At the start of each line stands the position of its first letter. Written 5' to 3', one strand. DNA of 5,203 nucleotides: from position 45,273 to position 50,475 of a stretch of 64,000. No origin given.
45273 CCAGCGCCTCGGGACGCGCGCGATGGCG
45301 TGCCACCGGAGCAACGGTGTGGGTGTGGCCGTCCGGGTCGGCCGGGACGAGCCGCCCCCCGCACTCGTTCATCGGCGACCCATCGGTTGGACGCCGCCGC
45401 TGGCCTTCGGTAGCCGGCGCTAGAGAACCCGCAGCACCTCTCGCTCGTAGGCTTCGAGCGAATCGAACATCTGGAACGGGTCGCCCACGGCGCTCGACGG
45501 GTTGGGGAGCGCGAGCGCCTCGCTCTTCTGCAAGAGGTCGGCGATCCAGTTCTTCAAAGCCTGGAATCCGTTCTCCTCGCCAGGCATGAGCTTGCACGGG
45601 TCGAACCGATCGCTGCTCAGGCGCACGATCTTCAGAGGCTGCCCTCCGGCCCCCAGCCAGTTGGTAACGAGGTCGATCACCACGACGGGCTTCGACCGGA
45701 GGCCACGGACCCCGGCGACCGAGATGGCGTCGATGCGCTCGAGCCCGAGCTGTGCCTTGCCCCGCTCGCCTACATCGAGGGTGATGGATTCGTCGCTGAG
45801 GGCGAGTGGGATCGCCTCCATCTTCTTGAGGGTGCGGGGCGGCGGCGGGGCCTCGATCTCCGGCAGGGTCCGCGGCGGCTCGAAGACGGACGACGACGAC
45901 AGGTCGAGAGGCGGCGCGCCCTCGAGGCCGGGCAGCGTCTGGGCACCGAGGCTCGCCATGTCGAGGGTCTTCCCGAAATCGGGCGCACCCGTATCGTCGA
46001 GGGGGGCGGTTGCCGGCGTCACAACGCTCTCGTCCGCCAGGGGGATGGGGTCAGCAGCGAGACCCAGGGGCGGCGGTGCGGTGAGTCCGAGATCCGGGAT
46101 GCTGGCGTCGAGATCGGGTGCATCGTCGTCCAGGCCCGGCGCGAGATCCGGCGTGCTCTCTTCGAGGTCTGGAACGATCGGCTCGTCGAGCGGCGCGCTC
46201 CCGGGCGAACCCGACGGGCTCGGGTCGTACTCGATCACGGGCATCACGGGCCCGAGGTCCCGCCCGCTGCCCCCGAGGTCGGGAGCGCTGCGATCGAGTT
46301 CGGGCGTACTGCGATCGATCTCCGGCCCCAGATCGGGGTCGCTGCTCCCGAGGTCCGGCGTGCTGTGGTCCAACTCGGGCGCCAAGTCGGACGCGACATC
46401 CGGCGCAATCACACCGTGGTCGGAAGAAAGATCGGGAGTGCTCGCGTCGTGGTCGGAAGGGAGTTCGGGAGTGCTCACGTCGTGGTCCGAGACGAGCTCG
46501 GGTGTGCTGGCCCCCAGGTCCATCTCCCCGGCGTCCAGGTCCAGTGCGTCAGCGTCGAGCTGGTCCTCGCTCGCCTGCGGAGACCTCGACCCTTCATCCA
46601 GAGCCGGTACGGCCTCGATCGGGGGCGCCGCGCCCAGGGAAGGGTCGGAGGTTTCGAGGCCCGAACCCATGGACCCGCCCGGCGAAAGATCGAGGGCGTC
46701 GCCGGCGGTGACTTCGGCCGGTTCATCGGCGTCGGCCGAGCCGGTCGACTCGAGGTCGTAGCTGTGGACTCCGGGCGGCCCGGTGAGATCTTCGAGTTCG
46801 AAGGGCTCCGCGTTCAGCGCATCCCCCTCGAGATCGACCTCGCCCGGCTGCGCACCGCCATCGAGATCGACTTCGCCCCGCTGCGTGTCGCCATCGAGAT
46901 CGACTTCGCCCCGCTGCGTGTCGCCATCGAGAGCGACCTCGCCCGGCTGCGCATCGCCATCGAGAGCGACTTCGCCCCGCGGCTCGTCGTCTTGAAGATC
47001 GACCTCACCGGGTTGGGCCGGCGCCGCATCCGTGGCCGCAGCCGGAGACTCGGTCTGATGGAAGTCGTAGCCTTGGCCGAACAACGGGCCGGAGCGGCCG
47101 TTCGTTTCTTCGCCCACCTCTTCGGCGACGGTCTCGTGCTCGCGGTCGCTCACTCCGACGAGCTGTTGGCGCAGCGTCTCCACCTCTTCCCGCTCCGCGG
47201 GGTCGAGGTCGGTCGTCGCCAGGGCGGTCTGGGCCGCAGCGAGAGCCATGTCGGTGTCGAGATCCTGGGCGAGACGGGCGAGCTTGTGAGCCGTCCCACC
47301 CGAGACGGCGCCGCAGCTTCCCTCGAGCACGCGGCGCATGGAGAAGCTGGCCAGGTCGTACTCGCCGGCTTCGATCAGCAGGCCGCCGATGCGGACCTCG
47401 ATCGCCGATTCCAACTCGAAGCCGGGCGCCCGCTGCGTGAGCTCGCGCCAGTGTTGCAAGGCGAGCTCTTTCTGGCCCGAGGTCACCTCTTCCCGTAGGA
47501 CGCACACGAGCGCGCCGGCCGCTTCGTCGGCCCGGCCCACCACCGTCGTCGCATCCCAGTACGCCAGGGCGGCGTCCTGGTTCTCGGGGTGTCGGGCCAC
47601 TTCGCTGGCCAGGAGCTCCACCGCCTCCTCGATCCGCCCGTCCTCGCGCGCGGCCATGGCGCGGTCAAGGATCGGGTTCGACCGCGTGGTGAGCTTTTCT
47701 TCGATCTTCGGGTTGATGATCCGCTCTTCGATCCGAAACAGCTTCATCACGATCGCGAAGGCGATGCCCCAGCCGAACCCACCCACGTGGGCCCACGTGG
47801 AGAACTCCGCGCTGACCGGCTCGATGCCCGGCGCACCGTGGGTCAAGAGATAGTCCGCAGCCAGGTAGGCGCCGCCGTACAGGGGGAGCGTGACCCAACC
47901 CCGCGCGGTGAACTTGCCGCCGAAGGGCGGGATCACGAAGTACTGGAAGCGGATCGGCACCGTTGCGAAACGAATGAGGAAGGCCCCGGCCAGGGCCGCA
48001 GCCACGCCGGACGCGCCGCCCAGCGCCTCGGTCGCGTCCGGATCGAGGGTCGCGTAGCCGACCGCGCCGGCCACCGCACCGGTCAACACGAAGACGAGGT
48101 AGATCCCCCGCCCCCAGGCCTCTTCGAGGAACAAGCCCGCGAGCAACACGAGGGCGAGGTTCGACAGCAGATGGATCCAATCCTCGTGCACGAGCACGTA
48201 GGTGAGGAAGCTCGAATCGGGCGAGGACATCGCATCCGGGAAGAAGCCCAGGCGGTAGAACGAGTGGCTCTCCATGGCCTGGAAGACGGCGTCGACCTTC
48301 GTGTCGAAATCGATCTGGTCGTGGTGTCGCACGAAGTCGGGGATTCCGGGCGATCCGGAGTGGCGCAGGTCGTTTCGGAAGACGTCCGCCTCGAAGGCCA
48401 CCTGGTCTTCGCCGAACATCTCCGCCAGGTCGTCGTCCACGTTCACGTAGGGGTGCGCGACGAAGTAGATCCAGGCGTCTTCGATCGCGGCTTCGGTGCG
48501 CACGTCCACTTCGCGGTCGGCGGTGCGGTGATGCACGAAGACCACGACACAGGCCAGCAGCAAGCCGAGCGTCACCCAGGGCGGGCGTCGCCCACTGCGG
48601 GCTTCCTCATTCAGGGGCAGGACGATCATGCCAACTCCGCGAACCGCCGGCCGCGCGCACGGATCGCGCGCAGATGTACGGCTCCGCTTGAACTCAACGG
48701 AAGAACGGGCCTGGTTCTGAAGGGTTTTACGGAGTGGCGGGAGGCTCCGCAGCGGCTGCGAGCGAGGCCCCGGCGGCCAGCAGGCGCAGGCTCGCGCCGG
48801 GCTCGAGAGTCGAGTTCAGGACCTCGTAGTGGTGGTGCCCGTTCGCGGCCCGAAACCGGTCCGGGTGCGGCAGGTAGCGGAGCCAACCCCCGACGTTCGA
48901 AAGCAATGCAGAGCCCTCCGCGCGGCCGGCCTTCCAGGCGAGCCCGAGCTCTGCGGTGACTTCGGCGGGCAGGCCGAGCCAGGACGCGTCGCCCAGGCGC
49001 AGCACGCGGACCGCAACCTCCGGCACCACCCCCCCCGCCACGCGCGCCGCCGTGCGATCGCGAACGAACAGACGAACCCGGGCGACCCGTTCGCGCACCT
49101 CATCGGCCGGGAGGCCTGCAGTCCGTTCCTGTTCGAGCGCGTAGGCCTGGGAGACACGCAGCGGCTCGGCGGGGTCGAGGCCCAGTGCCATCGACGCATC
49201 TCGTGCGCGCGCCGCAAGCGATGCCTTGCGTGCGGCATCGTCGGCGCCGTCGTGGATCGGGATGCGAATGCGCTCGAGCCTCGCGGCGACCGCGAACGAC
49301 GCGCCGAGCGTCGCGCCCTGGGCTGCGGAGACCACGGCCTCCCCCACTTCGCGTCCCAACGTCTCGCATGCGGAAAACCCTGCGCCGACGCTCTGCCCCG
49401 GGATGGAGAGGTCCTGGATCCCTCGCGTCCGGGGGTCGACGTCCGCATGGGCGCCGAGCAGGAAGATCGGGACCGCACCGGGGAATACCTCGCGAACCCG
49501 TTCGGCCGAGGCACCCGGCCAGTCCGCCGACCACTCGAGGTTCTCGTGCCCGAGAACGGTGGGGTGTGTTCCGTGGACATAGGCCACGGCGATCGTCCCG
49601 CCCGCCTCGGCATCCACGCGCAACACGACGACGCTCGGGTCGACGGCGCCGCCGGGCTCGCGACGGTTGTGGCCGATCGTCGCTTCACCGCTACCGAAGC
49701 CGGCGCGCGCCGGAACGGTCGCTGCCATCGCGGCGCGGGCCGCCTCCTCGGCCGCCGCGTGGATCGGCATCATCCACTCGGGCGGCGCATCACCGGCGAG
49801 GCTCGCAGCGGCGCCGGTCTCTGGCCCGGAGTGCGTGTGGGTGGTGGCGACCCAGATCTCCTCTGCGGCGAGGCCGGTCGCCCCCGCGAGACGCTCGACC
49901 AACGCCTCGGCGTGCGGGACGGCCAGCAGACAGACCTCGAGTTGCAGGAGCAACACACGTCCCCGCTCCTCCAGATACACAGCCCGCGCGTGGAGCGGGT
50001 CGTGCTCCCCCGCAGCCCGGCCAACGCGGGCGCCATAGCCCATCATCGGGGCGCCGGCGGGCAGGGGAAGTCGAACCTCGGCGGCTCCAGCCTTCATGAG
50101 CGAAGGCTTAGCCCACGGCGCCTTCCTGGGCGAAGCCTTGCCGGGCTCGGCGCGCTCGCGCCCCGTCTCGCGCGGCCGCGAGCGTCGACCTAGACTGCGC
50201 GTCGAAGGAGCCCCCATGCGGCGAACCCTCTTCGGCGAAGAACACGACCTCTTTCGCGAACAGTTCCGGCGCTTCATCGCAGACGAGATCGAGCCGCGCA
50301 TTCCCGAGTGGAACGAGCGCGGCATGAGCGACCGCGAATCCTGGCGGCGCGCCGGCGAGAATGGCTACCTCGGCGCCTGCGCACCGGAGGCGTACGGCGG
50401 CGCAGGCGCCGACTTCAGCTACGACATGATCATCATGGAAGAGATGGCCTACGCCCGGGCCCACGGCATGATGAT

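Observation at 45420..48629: Giant rhomboid protease fusion (rhomboid + TPR-like + acidic repeat arrays + conserved C-terminal domain)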

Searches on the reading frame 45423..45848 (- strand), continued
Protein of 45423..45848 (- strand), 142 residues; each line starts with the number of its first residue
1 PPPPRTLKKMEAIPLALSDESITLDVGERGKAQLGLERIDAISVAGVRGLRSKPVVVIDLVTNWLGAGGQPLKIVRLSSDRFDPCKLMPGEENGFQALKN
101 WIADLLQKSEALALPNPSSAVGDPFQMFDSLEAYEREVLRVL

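Call 59: fold_search(model_id=the predicted structure, library=pdb)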
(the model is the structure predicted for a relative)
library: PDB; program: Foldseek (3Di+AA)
matches with E <= 10: 1414; with E <= 0.001: 35
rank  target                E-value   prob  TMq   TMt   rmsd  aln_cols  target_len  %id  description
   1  2nr9                  2.5e-05  1.00  0.24  0.69   6.4       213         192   20  Crystal structure of GlpG, Rhomboid Peptidase from Haemophilus influenzae (released 2006-11-14)
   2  6pju_A                3.9e-05  1.00  0.21  0.73   6.8       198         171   21  Time-resolved structural snapshot of proteolysis by GlpG inside the membrane (released 2019-11-27)
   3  6pjq_A                4.4e-05  1.00  0.23  0.77   5.9       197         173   20  Time-resolved structural snapshot of proteolysis by GlpG inside the membrane (released 2019-11-27)
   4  6pj7_A                7.3e-05  1.00  0.24  0.75   5.2       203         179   18  Time-resolved structural snapshot of proteolysis by GlpG inside the membrane (released 2019-10-02)
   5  8ab5_A                8.8e-05  1.00  0.23  0.75   6.0       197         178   20  Structure of E. coli GlpG in complex with peptide derived inhibitor Ac-VRHA-conh-[4-(4-butyl)-phenoxy-1-phenyl-2-butyl (released 2023-10-25)
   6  6pj9_A                9.2e-05  1.00  0.22  0.72   5.4       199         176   19  Time-resolved structural snapshot of proteolysis by GlpG inside the membrane (released 2019-10-02)
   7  6pjr_A                1.1e-04  1.00  0.23  0.76   5.9       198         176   20  Time-resolved structural snapshot of proteolysis by GlpG inside the membrane (released 2019-10-02)
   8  5f5j_A                1.1e-04  1.00  0.24  0.75   5.9       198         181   20  E.coli GlpG Y205F mutant complexed with aldehyde inhibitor in DMPC/CHAPSO bicelle (released 2016-02-10)
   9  6pj5_A                1.1e-04  1.00  0.23  0.74   5.5       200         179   19  Time-resolved structural snapshot of proteolysis by GlpG inside the membrane (released 2019-10-02)
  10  6pj4_A                1.5e-04  1.00  0.23  0.75   5.4       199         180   19  Time-resolved structural snapshot of proteolysis by GlpG inside the membrane (released 2019-10-02)
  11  4qnz_A                1.5e-04  1.00  0.23  0.71   5.6       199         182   19  Crystal structure of rhomboid intramembrane protease GlpG F146I in complex with peptide derived inhibitor Ac-FATA-cmk (released 2014-09-24)
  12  6pja_A                1.6e-04  1.00  0.24  0.76   6.2       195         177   20  Time-resolved structural snapshot of proteolysis by GlpG inside the membrane (released 2019-10-02)
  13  5f5k_A                1.7e-04  1.00  0.24  0.76   5.9       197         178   20  E.Coli GlpG Y205F mutant complexed with aldehyde inhibitor in DMPC/CHAPSO bicelle (released 2016-02-10)
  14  3txt                  1.7e-04  1.00  0.22  0.72   5.6       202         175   19  Crystal structure of GlpG in complex with inhibitor DFP (released 2011-12-07)
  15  2ic8                  1.7e-04  1.00  0.22  0.69   5.8       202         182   20  Crystal structure of GlpG (released 2006-10-17)
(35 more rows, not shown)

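Call 60: fold_search(model_id=the predicted structure, library=viral)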
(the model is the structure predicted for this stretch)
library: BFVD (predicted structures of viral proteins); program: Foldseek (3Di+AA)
matches with E <= 10: 477; with E <= 0.001: 0
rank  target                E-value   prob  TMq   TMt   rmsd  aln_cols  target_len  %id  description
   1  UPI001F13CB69         7.0e-03  0.97  0.38  0.53   7.9       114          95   18  (no name look-up for this kind of identifier)
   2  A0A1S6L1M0            1.9e-02  0.47  0.26  0.28   6.4        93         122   12  (no name in the UniProt tables at hand)
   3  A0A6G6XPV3            3.8e-02  0.41  0.33  0.16  15.8       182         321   11  (no name in the UniProt tables at hand)
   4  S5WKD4                5.5e-02  0.10  0.14  0.08  15.2       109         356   13  Uncharacterized protein [Pseudomonas phage PaBG]
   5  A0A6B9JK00            1.2e-01  0.75  0.37  0.48   7.3       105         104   13  (no name in the UniProt tables at hand)
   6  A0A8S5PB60            1.3e-01  0.33  0.34  0.31   9.3       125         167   14  Uncharacterized protein [Myoviridae sp. ctBrv3]
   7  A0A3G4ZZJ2            1.4e-01  0.25  0.25  0.24   5.6        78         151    5  Uncharacterized protein [Edafosvirus sp.]
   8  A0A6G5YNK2            1.7e-01  0.33  0.29  0.39   6.0        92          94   17  (no name in the UniProt tables at hand)
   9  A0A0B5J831            2.2e-01  0.20  0.29  0.18   7.8       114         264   19  3'-5' exonuclease domain-containing protein [Pandoravirus inopinatum]
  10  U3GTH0                2.2e-01  0.09  0.19  0.13  11.8       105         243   16  Envelope glycoprotein L [Suid betaherpesvirus 2]
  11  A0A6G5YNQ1            2.3e-01  0.69  0.28  0.39   2.6        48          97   14  (no name in the UniProt tables at hand)
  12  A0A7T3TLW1            2.8e-01  0.51  0.30  0.45   4.5        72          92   15  Uncharacterized protein [Serratia phage vB_SmaM_Yaphecito]
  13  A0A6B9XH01            2.8e-01  0.15  0.22  0.28   6.6        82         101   12  Uncharacterized protein [Escherichia phage anhysbys]
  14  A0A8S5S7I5            3.2e-01  0.08  0.19  0.19  14.2       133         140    9  Uncharacterized protein [Siphoviridae sp. ctqwY3]
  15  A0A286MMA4            3.6e-01  0.12  0.23  0.25   8.7       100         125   15  CC chemokine Mo8 [Beluga whale alphaherpesvirus 1]
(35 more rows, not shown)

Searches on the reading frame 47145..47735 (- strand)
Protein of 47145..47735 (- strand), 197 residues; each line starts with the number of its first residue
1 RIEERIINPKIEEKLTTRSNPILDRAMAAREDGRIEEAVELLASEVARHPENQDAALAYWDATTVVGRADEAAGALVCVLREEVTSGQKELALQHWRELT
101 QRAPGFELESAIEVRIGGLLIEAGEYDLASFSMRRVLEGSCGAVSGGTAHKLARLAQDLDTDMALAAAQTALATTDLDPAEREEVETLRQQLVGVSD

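Call 52: search_solved_structures(query=A4, max_evalue=10)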
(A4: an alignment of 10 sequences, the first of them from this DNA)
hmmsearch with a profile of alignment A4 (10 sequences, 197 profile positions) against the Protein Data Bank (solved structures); distinct sequences matched with E-value up to 10: 10.
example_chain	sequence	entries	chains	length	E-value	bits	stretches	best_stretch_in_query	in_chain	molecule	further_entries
7naz_A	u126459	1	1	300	0.029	17.5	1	22-63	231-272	ESX-3 secretion system protein EccA3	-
3qdn_A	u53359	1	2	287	0.045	16.9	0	24-78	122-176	Putative thioredoxin protein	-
7rqf_A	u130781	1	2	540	0.066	16.3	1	21-72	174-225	TPR repeat-containing protein PA4667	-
8sxe_C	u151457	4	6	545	0.16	15.1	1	21-72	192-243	TPR repeat-containing protein PA4667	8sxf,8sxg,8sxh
8g53_A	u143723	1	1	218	0.41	13.7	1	31-77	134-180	TPR_REGION domain-containing protein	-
2ebd_A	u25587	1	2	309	0.48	13.5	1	128-182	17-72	3-oxoacyl-[acyl-carrier-protein] synthase 3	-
7kb2_A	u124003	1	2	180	0.57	13.3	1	28-68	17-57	ANK_REP_REGION domain-containing protein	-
7ubz_A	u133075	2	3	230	0.91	12.6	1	28-68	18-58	Ankyrin repeat domain-containing protein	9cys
9up5_A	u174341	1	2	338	1.3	12.1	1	2-135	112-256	Lipopolysaccharide assembly protein B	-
4zlh_A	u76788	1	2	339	1.6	11.8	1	3-135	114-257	Lipopolysaccharide assembly protein B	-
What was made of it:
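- Tried and rejected: The same search with the TPR domain gave only weak TPR hits such as EccA3, PA4667 and LapB, at E>=0.03 (call 52).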

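Call 53: search_protein_families(library=pfam, alignment_id=A4, max_evalue=1)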
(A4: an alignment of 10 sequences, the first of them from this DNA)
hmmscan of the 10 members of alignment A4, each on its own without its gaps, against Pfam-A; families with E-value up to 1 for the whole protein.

A. member 1, seq(197 aa): 11 families
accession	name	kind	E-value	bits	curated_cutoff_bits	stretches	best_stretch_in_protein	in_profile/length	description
PF07719.23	TPR_2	-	0.0005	20.4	27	0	25-42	7-24/34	Tetratricopeptide repeat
PF14559.12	TPR_19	-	0.0029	18.3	25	1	30-75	2-47/68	Tetratricopeptide repeat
PF13428.12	TPR_14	-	0.005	17.9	23.5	1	23-60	5-42/44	Tetratricopeptide repeat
PF13174.12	TPR_6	-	0.0087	17.1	26.3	0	25-51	6-32/33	Tetratricopeptide repeat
PF14561.12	TPR_20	-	0.012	16.4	25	1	38-85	7-54/90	Tetratricopeptide repeat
PF12688.13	TPR_5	-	0.061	14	24.2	1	24-84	43-105/119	Tetratrico peptide repeat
PF13432.12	TPR_16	-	0.068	14.1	32.7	1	23-75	1-52/65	Tetratricopeptide repeat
PF21545.3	T7SS_EccA1_N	-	0.078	12.7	27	1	24-59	210-244/272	T7SS, ESX-1 secretion system protein EccA1, N-terminal domain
PF24575.1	TPR_Slam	-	0.12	13.2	35.2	1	25-57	53-85/104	Surface lipoprotein assembly modifier, N-terminal TPR repeats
PF09976.15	TPR_21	-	0.25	11.5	25.5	0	74-130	77-133/193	Tetratricopeptide repeat-like domain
PF13424.12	TPR_12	-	0.48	11.1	30.1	0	24-61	8-50/77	Tetratricopeptide repeat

B. families by the number of members that match (of 10 scanned): 16 families
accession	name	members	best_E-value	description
PF14559.12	TPR_19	10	1.7e-05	Tetratricopeptide repeat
PF13428.12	TPR_14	9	7.4e-05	Tetratricopeptide repeat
PF14561.12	TPR_20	9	0.0016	Tetratricopeptide repeat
PF12688.13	TPR_5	4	0.0071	Tetratrico peptide repeat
PF13174.12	TPR_6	4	0.0087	Tetratricopeptide repeat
PF09976.15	TPR_21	3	0.014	Tetratricopeptide repeat-like domain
PF13432.12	TPR_16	2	0.068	Tetratricopeptide repeat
PF07719.23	TPR_2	1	0.0005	Tetratricopeptide repeat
PF13176.12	TPR_7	1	0.022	Tetratricopeptide repeat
PF11537.13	NitrOD5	1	0.049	Nitrosopumilus output domain 5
PF00482.28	T2SSF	1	0.06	Type II secretion system (T2SS), protein F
PF21545.3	T7SS_EccA1_N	1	0.078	T7SS, ESX-1 secretion system protein EccA1, N-terminal domain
PF13918.12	PLDc_3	1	0.091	PLD-like domain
PF24575.1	TPR_Slam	1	0.12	Surface lipoprotein assembly modifier, N-terminal TPR repeats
PF13424.12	TPR_12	1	0.48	Tetratricopeptide repeat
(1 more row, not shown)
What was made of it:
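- The TPR fold is supported by calls 53 and 59.
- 47130..47729 (-): Cytoplasmic TPR-like helical solenoid, residues 301-500, continuous with TM6. All 10 close relatives hit TPR_19 (best E=1.7e-5) (call 53).
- On TPR repeat domain: All 10 clade members hit TPR_19 (best E=1.7e-5) (call 53).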

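Call 74: find_homologous_proteins(query=A4, max_evalue=0.001)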
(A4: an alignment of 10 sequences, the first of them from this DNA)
Query A4 (10 sequences) (197 aa, profile of the alignment): 6 proteins with E <= 0.001 among 8000 candidates.
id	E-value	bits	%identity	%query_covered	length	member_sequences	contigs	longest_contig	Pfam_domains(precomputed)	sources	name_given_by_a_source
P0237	4.8e-64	234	34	95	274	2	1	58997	-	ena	-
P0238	5.5e-61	224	37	53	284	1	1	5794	PF01694.29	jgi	jgi:hypothetical protein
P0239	8.5e-61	223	37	53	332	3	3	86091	PF01694.29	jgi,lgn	jgi:membrane associated rhomboid family serine protease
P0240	2.0e-39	154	31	67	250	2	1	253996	-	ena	-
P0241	8.5e-24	103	41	76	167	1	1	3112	PF13432.13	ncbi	-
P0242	9.1e-11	60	-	-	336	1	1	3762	-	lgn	-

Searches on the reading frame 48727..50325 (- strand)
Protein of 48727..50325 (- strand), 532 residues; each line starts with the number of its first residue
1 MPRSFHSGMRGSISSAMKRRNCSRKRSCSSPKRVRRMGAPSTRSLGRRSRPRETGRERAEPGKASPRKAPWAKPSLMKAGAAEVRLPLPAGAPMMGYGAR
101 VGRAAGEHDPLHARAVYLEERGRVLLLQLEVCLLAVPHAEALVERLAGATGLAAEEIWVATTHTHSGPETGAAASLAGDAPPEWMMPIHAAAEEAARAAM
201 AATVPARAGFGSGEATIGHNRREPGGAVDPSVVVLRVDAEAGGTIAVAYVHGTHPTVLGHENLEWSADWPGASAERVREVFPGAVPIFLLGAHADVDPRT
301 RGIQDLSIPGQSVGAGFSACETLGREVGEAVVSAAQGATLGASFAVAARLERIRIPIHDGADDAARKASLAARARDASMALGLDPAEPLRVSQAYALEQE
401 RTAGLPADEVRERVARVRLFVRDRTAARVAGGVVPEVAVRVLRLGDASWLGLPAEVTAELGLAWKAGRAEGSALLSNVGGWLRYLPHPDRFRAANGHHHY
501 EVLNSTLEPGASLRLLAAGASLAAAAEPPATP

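Call 7: search_protein_families(library=pfam, proteins=[window:48727-50325:-], max_evalue=0.1)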
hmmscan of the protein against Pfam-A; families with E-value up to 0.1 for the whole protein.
window:48727-50325:- (532 aa): 1 family
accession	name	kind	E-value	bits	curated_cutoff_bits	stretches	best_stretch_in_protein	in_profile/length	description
PF04734.18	Ceramidase_alk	-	5.9e-09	35.5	32.1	1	90-169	15-99/509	Neutral/alkaline non-lysosomal ceramidase, N-terminal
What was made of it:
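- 48727..50097 (-): Upstream gene on the same strand, separated by 97 bp: a remote homologue of neutral ceramidase, with no signal peptide after its probable start at 50097. Pfam Ceramidase_alk E=6e-9 (call 7).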

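Call 8: search_protein_families(library=ncbifam, proteins=[window:48727-50325:-], max_evalue=0.1)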
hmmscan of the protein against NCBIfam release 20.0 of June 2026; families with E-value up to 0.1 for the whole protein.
window:48727-50325:- (532 aa): 1 family
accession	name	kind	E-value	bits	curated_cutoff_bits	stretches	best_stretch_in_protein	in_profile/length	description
NF041649.1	ceramidase_neut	equivalog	1.1e-07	30.5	1200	1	91-170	16-101/636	neutral ceramidase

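Call 81: search_solved_structures(query=window:48730-50097:-, max_evalue=0.01)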
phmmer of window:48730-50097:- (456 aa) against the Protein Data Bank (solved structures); distinct sequences matched with E-value up to 0.01: 1.
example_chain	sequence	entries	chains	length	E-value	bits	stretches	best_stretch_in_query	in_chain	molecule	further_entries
2zws_A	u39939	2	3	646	0.00045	22.7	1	14-184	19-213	Neutral ceramidase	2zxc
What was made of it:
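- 48727..50097 (-): PDB 2ZWS neutral ceramidase E=4.5e-4 (call 81).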
